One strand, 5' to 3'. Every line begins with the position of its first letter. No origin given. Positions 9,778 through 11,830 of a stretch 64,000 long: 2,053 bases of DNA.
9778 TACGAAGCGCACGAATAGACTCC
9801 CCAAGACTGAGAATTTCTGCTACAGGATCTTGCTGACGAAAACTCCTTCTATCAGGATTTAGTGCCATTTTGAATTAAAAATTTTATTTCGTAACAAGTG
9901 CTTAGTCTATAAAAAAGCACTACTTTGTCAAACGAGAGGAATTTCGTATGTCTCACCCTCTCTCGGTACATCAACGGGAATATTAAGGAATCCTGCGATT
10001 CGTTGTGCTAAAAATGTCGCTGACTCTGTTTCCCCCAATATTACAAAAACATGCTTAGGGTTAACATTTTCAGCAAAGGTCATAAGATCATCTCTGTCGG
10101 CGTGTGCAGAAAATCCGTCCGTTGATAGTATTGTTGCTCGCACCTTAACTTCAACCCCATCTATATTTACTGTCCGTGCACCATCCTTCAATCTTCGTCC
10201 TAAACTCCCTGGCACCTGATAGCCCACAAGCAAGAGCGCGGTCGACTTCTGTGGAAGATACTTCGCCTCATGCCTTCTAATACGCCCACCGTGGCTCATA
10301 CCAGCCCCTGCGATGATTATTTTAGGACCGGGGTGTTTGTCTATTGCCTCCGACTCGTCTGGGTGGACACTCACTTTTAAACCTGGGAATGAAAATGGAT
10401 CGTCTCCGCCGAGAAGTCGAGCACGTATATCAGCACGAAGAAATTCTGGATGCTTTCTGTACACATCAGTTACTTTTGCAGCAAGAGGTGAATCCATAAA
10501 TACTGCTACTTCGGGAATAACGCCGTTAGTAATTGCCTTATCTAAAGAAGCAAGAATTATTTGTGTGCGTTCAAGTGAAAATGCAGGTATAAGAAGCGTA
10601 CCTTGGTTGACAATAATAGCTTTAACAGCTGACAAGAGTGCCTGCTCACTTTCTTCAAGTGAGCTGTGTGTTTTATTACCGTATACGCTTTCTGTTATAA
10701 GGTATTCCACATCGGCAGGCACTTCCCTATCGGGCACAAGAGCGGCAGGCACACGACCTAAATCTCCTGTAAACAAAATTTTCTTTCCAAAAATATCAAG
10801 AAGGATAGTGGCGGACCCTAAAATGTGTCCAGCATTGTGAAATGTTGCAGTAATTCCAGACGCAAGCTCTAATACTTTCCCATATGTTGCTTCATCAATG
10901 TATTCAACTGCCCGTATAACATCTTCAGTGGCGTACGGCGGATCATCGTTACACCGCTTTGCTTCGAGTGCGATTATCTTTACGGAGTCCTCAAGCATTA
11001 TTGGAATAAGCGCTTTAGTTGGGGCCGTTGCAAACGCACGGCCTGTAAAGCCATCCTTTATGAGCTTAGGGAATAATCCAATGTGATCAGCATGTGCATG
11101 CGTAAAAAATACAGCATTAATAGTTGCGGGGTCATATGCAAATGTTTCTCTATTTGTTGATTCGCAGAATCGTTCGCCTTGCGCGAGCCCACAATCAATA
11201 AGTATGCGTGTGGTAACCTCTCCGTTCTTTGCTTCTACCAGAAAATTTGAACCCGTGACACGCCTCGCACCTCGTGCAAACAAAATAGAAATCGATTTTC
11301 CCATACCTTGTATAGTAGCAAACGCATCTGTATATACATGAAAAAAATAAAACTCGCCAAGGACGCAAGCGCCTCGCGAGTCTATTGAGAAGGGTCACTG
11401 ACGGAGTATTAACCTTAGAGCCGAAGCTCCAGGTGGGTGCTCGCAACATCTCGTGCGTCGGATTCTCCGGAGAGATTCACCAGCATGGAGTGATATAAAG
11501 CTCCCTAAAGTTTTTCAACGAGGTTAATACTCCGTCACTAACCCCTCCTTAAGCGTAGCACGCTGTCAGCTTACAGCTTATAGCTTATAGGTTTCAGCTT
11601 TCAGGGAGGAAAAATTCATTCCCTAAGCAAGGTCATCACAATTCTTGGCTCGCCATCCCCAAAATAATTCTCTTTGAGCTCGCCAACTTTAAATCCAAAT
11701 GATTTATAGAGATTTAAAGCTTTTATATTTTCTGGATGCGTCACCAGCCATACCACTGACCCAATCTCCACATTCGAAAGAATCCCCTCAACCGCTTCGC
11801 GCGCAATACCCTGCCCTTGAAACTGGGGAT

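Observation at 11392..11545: About 150-nt element closed by a 22-bp helix in the GNAT / beta-CASP intergenic gap: unassigned structured RNA or a MITE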

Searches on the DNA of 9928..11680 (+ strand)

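Call 4: search_rna_families(source=window, start=11250, end=11680, threshold=evalue, max_evalue=10, show_alignments=3)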
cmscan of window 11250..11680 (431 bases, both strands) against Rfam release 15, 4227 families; matches with E-value up to 10: 3.
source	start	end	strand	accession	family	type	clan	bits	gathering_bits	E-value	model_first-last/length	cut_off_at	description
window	11345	11408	-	RF01678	P37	Gene; sRNA;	-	16.8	50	1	1-62/62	no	Pseudomonas sRNA P37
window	11303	11362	+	RF02925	6A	Gene; sRNA;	-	16.1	41.2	3.4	1-52/52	no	6A RNA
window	11386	11549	-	RF00013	6S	Gene;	-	13.5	46.4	1.7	1-187/187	no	6S / SsrS RNA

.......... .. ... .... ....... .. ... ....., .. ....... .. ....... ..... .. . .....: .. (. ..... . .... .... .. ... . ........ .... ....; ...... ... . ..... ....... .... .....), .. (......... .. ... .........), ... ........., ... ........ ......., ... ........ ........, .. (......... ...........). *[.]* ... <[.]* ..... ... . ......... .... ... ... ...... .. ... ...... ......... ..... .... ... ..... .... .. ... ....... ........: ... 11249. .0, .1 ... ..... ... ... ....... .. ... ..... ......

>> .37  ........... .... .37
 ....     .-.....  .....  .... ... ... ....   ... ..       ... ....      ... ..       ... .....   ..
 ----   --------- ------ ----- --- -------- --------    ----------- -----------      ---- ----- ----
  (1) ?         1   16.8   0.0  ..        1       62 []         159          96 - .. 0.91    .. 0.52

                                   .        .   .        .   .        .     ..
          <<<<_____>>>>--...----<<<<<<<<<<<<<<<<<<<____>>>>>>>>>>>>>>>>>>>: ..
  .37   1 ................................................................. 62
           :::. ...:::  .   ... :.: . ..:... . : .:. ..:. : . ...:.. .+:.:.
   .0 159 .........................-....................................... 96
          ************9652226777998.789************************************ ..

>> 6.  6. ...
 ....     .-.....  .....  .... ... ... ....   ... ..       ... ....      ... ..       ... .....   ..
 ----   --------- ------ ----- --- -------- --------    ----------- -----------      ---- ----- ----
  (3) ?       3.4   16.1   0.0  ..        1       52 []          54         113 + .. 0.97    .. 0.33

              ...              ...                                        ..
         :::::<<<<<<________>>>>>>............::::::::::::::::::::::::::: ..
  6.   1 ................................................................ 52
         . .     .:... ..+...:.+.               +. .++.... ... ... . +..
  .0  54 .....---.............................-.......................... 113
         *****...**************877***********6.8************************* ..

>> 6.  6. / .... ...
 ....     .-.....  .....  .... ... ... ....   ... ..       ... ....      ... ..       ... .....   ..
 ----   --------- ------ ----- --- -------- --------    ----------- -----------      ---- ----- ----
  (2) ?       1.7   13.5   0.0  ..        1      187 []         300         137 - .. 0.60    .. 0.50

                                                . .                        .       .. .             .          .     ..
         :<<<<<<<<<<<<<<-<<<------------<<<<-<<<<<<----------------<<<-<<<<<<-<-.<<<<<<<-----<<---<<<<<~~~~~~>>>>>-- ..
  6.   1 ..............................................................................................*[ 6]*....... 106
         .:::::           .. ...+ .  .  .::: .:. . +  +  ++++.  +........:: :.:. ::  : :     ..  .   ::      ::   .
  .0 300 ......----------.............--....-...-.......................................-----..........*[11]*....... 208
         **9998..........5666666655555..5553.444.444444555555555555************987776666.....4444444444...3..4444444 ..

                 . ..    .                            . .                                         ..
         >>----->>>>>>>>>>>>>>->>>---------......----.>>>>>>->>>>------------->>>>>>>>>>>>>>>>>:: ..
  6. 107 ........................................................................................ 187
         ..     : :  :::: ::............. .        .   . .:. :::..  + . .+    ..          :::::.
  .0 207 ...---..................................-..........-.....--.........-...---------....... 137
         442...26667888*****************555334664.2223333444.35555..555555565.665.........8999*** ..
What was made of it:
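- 11387..11548 (-): Structured core of the 6S-type RNA (162 nt). Rfam 6S aligns full length at 13.5 bits (call 4).
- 11506..11520 (-): 5' strand of the central bubble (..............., 15 nt). This is the predicted template strand where pRNA synthesis would start; that step is inferred. The Rfam 6S consensus has 16 unpaired positions at the same place (call 4).
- On 6S RNA (RF00013): A local scan gave 13.5 bits, E = 1.7, model positions 1-187 (call 4). GGGAGC and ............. align to the upper-case consensus positions (call 4).
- Closest known: 6S RNA / SsrS. Different: It scores 13.5 bits against a gathering score of 46.4 (call 4).
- Closest known: Lineage-specific 6S models such as 6S-Flavo. 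Different: No such family was reported by cmscan on this region at E <= 10 (call 4).
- GGGAGC and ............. fall on the consensus GGGagc and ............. (call 4). The window copy scores only 13.5 bits on RF00013 against a gathering score of 46.4 (E = 1.7 in a 431-nt search; call 4).
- Tried and rejected: Weak Rfam hits P37 and 6A (call 4): these only cover the terminator or a low-complexity spacer, at E >= 1, and were dismissed.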

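Call 13: search_dna_similar(query=window:11340-11560:+, collection=plasmids, mode=distant, max_evalue=0.01)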
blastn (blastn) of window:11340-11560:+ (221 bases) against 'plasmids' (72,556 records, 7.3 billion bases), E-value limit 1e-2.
No match.
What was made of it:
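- Tried and rejected: Plasmid collection, distant blastn: no match (call 13).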

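Call 30: build_rna_model(alignment_id=A3, structure=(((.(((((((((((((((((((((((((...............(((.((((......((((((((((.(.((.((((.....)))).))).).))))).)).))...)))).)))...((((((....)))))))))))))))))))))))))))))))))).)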
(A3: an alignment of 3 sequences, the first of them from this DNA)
Model R1 built from alignment A3 (3 sequences, 164 columns); structure: as given.
model positions 162; base pairs 58; branch points 1; effective number of sequences 0.77; information 0.59 bits per position. Calibrated on 0.2 Mb of random sequence (short: E-values are rough).
structure used (alignment columns):
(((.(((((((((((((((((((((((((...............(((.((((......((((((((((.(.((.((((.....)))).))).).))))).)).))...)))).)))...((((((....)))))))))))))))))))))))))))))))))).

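Call 31: search_with_rna_model(model_id=R1, sources=[window, L001, L002, L003, L004, L005, L006, L007, L008, L009, L010, L011, L049, L081, L082, L083, L084, L085, L086, L087, L088, L089, L090, L091, L092, L093, L094, L095, L096, L097, L098, L099, L100, L101, L102, L103, L104, L105, L106, L107, L108, L109, L110, L111, L112, L113, L114, L115, L116, L117, L118, L119, L120, L121, L122, L123, L124, L125, L126, L127, L128, L129, L130, L131, L132, L133, L134, L135, L136, L137, L138, L139, L140, L141, L142, L143, L144, L145, L146, L147, L148, L149, L150, L151, L152, L153, L154, L155, L156, L157, L158, L159, L160], max_evalue=1, make_alignment=true)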
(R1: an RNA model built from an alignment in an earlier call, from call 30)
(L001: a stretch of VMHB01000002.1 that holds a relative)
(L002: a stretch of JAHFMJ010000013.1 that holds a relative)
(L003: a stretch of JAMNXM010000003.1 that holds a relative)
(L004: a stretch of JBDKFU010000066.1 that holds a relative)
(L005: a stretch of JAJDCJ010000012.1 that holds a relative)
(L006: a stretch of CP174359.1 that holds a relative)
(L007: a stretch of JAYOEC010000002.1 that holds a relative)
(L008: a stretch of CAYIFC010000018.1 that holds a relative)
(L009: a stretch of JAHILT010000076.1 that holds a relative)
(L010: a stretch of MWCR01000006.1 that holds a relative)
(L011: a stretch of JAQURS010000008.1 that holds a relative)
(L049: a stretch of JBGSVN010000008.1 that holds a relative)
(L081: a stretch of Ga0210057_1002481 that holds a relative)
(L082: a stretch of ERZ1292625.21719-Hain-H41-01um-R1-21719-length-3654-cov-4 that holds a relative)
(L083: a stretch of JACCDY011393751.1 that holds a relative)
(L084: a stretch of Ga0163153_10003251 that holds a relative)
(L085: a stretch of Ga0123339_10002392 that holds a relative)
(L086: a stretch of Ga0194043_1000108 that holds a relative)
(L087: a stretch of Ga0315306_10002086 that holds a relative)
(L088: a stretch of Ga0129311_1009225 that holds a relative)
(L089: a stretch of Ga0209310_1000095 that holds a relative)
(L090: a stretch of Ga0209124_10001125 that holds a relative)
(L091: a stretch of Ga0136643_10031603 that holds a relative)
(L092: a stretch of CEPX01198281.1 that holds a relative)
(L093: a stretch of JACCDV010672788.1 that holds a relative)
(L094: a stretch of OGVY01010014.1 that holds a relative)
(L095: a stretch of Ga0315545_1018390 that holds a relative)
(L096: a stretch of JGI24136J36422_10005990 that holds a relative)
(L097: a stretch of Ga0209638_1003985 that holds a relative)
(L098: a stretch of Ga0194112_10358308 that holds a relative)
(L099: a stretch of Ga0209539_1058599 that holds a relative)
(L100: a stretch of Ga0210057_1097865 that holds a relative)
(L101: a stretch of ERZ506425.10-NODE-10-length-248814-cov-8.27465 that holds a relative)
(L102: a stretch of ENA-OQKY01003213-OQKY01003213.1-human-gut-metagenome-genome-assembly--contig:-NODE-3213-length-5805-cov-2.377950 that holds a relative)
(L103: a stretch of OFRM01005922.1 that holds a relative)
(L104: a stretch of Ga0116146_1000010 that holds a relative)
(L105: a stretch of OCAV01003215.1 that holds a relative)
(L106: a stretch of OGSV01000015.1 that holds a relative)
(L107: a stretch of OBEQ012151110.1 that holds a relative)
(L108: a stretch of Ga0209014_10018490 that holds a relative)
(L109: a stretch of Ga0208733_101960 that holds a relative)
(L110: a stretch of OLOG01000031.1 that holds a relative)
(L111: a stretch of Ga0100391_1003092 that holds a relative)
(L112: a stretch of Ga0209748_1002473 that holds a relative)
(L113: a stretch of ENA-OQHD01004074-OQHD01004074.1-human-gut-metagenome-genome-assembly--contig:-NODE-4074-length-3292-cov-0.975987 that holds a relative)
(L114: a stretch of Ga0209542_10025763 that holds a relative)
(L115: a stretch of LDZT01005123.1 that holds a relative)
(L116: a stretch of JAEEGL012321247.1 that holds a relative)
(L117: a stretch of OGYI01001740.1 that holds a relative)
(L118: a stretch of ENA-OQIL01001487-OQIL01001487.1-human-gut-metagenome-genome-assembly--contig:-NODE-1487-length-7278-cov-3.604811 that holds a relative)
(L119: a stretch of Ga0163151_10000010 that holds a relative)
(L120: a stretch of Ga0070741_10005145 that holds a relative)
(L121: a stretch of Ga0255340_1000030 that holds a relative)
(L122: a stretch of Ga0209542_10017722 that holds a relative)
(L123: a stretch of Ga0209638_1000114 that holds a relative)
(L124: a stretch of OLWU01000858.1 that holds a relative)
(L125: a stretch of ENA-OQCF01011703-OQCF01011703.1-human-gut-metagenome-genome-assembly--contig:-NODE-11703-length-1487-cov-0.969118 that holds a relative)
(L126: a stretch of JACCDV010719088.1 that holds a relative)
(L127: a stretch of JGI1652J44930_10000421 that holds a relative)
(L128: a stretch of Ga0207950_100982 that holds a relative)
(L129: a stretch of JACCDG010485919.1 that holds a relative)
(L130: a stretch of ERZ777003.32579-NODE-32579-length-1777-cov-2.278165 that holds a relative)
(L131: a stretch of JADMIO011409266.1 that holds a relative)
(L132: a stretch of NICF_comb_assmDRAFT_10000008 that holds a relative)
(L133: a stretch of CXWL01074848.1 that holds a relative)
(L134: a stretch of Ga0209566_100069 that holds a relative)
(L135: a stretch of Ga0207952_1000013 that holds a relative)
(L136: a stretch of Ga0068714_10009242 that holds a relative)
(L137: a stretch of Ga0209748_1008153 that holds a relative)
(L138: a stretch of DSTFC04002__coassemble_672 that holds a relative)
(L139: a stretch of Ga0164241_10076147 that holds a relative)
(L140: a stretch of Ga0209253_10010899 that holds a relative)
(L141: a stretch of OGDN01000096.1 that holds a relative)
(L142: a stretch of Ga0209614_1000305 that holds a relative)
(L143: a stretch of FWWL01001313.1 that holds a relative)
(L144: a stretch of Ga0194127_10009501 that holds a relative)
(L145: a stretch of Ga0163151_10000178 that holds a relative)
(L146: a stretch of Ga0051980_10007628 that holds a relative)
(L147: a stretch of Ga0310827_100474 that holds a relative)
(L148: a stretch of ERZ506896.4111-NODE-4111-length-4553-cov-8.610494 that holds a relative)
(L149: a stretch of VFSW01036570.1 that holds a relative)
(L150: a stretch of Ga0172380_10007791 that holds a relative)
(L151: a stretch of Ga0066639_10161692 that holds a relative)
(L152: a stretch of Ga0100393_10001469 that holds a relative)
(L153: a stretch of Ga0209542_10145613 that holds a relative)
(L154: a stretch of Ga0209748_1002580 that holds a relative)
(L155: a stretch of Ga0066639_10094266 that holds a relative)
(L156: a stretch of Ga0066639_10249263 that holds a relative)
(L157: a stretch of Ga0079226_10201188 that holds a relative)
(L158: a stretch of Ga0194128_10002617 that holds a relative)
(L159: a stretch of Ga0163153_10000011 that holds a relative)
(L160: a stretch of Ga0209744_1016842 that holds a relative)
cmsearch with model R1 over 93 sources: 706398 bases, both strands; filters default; matches with E-value up to 1: 89.
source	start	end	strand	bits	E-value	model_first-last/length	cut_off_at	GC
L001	3630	3791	+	191.8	9.7e-42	1-162/162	no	0.52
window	11387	11548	-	185.1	3.5e-40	1-162/162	no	0.51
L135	3099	3260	+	178.4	1.3e-38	1-162/162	no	0.51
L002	2447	2607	+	138.8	1.9e-29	1-162/162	no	0.48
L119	411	568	+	94.1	4.1e-19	1-162/162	no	0.52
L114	963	1108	-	83.3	1.3e-16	1-162/162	no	0.52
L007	3470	3616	+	73.2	2.9e-14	1-162/162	no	0.54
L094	91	241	-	71.7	6.3e-14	1-162/162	no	0.56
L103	1047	1200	-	71.2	8.2e-14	1-162/162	no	0.58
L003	3456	3608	+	62.6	8.3e-12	1-162/162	no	0.58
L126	875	1025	-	61.3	1.6e-11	1-162/162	no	0.58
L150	10966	11116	+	61.3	1.6e-11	1-162/162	no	0.47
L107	1001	1139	-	60.3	2.7e-11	1-162/162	no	0.51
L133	1500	1638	-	57.7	1.1e-10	1-162/162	no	0.52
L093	2222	2382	+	56.9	1.7e-10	1-162/162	no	0.49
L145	1363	1515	-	56.7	1.9e-10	1-162/162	no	0.37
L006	3401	3550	+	54.9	5e-10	1-162/162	no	0.49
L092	1421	1553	+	54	8.1e-10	1-162/162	no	0.46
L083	383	538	-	53.9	8.4e-10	1-162/162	no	0.38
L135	3098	3259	-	53.5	1.1e-09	1-162/162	no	0.52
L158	6757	6895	-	52.3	2e-09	1-162/162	no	0.45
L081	5554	5709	-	52.1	2.2e-09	4-162/162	5'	0.51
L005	3294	3441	+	52.1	2.2e-09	1-162/162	no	0.41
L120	2951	3102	+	50.7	4.7e-09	1-162/162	no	0.49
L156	311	446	+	50.5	5.1e-09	1-162/162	no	0.46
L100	1703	1840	+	50.3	5.8e-09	1-162/162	no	0.41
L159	4435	4587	-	49.9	7.2e-09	1-162/162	no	0.5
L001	3629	3790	-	49.9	7.2e-09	1-162/162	no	0.52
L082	1397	1539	+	49.1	1.1e-08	1-162/162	no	0.57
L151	1350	1468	+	47.5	2.5e-08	1-118/162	3'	0.48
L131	6027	6160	-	45.4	7.7e-08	1-162/162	no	0.52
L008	3799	3934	+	45.2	8.9e-08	1-162/162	no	0.43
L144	3879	4015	-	41.9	5.1e-07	1-162/162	no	0.52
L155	129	269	-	41.3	6.9e-07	1-162/162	no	0.37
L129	3621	3776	+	40.7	9.7e-07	1-162/162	no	0.42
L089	11073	11213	+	39.7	1.7e-06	1-162/162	no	0.48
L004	3370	3513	+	39.2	2.1e-06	1-162/162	no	0.56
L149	436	555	-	38.4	3.3e-06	1-162/162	no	0.61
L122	11259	11396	-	35.3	1.7e-05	1-162/162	no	0.46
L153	1928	2066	+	35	2e-05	1-162/162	no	0.43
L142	3134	3278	-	31.7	0.00012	1-162/162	no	0.66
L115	3175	3319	-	31.4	0.00014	1-162/162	no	0.67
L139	233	367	-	30.9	0.00018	1-162/162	no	0.59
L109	1408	1554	+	30.7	0.0002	1-162/162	no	0.66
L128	3494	3640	-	30.7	0.0002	1-162/162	no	0.66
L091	4365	4503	+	29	0.0005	1-162/162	no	0.43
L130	427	576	-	28.6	0.00062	1-162/162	no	0.59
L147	1112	1261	+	28.2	0.00077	1-162/162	no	0.59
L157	408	559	-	28.1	0.00081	1-162/162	no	0.38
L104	2059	2213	-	27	0.0015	1-162/162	no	0.64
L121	2402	2556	-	27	0.0015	1-162/162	no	0.64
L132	4182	4322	+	26.1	0.0023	1-162/162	no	0.49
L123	8545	8703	-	25.8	0.0026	1-162/162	no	0.6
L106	2574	2726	+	25.5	0.0031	1-162/162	no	0.48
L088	2175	2328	-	25.1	0.0039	1-162/162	no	0.58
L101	5133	5286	-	25.1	0.0039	1-162/162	no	0.58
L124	6662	6811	+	24.8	0.0046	1-162/162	no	0.57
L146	1334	1477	-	23.3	0.01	1-162/162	no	0.49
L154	4313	4477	-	23.3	0.01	1-162/162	no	0.64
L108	3058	3208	+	21.9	0.021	1-162/162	no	0.66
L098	867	1013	+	21.9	0.022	1-162/162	no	0.54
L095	469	607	+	21.8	0.023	1-162/162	no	0.48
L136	626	770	+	21.5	0.026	1-162/162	no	0.66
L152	1623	1766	-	21.4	0.029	1-162/162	no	0.48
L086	4711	4862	-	21.2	0.032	1-162/162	no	0.64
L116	3665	3770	+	20.6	0.044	27-135/162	no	0.56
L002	2447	2606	-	19.5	0.078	1-162/162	no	0.48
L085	10356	10509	+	19.3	0.089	1-162/162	no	0.63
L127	6416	6560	+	19.2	0.091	1-162/162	no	0.41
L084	12006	12139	+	19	0.1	1-162/162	no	0.49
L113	1294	1411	+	18.8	0.11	21-141/162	no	0.55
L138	6311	6445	-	18.6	0.12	1-162/162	no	0.49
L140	5009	5159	-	18.5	0.14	1-162/162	no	0.63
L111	2815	2957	-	18.2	0.16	1-162/162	no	0.48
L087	2268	2405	+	17.8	0.19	1-162/162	no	0.48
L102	4814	4933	+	17.8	0.2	21-141/162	no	0.56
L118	3468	3587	-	17.8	0.2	21-141/162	no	0.56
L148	1170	1289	+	17.8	0.2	21-141/162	no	0.56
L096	1316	1471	-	17.5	0.23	1-162/162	no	0.65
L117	390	509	-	17.4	0.24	21-141/162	no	0.57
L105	111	230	-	17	0.3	21-141/162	no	0.55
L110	1264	1383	+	17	0.3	21-141/162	no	0.55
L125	182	301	+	17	0.3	21-141/162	no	0.55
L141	1666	1785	+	17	0.3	21-141/162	no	0.55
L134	6398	6514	+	16.7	0.34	20-142/162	no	0.49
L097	7026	7167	-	16.6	0.36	1-162/162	no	0.66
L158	5190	5251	+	16.4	0.4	1-162/162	no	0.5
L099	420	513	+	15.2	0.77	43-133/162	no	0.64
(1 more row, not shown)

Alignment A4: 89 matches aligned to the model, 295 columns, each read 5' to 3' on its own strand. Consensus structure (alignment columns), stored with it:
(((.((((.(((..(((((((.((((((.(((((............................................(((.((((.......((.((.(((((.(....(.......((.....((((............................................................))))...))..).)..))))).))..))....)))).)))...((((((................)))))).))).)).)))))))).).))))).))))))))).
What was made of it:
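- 11387..11548 (-): Model R1 scores it 185.1 bits (call 31).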
